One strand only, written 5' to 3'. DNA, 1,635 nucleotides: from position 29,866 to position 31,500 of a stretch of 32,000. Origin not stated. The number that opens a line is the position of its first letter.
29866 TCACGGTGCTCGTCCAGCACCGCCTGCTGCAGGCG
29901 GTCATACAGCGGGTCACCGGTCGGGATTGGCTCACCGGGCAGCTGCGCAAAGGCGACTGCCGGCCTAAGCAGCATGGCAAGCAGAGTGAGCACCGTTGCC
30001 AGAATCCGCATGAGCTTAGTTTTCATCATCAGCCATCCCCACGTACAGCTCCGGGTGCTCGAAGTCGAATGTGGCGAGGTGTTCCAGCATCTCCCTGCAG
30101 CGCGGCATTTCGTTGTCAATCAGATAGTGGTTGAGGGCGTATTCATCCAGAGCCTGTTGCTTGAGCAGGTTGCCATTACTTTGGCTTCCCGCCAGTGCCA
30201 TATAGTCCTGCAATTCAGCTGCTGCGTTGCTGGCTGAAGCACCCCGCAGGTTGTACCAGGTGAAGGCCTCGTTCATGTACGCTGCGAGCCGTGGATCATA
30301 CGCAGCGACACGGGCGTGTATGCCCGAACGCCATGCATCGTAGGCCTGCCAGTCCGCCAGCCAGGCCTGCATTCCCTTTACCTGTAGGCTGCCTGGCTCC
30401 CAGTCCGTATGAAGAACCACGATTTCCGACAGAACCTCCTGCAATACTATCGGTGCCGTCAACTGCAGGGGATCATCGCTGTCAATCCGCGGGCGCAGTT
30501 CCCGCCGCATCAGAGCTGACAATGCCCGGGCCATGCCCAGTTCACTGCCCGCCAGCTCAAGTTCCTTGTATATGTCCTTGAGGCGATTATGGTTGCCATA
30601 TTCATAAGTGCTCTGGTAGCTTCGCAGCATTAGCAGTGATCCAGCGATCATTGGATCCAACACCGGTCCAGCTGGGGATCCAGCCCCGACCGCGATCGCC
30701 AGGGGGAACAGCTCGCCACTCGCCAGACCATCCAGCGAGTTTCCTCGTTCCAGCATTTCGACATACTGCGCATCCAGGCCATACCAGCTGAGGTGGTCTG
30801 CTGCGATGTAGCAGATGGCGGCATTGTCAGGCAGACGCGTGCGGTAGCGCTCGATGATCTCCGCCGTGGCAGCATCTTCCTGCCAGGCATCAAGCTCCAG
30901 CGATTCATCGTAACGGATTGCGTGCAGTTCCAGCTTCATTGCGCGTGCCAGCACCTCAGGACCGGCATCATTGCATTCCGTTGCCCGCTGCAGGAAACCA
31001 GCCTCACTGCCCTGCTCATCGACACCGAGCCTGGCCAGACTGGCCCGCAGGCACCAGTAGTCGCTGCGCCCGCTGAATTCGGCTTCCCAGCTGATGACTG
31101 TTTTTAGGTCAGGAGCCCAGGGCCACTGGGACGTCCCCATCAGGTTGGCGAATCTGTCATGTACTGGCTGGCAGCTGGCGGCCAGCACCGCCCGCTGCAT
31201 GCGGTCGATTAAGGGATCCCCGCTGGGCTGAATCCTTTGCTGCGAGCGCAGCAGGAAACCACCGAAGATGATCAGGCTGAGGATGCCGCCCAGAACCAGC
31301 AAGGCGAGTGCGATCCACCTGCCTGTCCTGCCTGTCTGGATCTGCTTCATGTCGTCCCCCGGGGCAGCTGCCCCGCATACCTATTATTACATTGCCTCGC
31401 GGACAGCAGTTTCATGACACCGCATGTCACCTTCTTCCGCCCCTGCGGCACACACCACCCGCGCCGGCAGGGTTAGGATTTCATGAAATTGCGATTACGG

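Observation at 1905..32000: Shared ~130-aa N-terminal module joined to different C-terminal architectures (domain shuffling in 8 lipoproteins)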

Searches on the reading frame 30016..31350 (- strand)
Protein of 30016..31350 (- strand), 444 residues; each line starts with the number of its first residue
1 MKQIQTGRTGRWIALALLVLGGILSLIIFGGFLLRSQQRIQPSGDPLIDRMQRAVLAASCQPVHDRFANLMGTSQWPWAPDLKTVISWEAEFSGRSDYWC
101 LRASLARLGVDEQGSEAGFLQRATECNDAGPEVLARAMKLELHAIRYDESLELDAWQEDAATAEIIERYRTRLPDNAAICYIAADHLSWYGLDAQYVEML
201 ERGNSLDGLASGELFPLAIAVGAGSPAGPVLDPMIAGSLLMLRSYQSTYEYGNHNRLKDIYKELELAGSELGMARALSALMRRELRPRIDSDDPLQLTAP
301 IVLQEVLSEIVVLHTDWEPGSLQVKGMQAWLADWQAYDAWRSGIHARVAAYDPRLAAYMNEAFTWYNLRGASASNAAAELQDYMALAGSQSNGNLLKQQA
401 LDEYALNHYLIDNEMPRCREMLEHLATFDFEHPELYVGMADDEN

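Call 44: find_encoding_contigs(protein=window:30016-31350:-, flank=10000, max_places=3)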
Protein window:30016-31350:- (444 aa): 5 contigs read that carry it; 2 places shown.
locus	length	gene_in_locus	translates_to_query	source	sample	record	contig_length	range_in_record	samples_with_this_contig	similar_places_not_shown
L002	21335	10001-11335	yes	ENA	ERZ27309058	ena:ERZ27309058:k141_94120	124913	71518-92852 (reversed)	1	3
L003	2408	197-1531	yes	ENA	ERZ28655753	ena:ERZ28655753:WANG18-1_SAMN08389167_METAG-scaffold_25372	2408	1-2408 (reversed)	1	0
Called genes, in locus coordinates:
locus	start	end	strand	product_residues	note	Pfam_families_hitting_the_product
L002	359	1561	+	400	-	PF01966:HD, PF13286:HD_assoc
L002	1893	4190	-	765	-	-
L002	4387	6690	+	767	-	-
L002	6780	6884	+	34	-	-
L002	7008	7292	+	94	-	-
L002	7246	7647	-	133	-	-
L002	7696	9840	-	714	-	PF18911:PKD_4 (weak)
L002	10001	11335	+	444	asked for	-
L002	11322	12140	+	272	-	-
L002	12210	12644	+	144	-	-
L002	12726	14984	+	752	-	-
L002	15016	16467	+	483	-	-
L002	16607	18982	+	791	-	-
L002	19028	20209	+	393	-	PF00144:Beta-lactamase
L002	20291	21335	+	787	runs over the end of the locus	-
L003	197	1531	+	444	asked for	-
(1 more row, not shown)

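Call 63: search_protein_families(library=pfam, proteins=[window:30016-31350:-, L002:1893-4190:-, L002:12726-14984:+], max_evalue=0.01)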
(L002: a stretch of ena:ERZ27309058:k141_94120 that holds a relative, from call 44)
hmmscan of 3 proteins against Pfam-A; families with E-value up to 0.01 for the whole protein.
window:30016-31350:- (444 aa): 0 families

L002:1893-4190:- (765 aa): 4 families
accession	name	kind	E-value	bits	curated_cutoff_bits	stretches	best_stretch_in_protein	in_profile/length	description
PF13620.12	CarboxypepD_reg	-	4e-06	27.5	32.3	2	287-350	1-69/82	Carboxypeptidase regulatory-like domain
PF05887.16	Trypan_PARP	-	4.6e-06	27.1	100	1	238-289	66-117/134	Procyclic acidic repetitive protein (PARP)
PF02369.22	Big_1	-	0.0015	19.1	34.9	0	531-579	17-68/93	Bacterial Ig-like domain (group 1)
PF24107.1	DUF7382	-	0.0035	17.6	27.4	0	283-307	17-41/65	Domain of unknown function (DUF7382)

L002:12726-14984:+ (752 aa): 0 families
